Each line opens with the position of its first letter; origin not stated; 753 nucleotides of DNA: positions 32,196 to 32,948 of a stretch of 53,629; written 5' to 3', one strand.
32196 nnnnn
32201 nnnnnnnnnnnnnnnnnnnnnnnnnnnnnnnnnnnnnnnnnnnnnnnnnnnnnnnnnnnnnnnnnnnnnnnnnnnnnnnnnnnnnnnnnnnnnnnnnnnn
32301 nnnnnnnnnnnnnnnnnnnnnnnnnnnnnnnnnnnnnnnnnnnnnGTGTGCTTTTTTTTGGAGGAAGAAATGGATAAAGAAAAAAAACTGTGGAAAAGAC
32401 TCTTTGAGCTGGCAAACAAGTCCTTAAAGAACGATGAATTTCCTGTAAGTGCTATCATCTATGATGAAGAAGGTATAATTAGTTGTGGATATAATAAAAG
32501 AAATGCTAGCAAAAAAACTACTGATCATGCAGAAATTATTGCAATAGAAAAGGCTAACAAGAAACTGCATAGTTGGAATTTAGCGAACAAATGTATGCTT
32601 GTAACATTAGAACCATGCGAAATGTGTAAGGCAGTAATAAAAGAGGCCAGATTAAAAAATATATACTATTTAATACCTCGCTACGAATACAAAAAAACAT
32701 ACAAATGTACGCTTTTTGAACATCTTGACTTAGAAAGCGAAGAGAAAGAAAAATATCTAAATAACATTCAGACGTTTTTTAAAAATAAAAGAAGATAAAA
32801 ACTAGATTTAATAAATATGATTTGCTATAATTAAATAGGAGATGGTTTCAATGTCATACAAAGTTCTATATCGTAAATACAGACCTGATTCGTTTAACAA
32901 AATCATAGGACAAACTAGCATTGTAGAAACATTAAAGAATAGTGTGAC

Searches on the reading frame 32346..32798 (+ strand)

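Call 11: search_protein_families(library=pfam, proteins=[window:32346-32798:+], max_evalue=0.00001)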
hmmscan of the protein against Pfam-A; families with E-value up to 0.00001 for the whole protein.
window:32346-32798:+ (150 aa): 2 families
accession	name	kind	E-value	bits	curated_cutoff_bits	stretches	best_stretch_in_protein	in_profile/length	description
PF00383.29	dCMP_cyt_deam_1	-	4e-25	88.1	25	1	10-109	2-101/102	Cytidine and deoxycytidylate deaminase zinc-binding region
PF14437.12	MafB19-deam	-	7.1e-23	81.5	27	1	13-111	4-102/142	MafB19-like deaminase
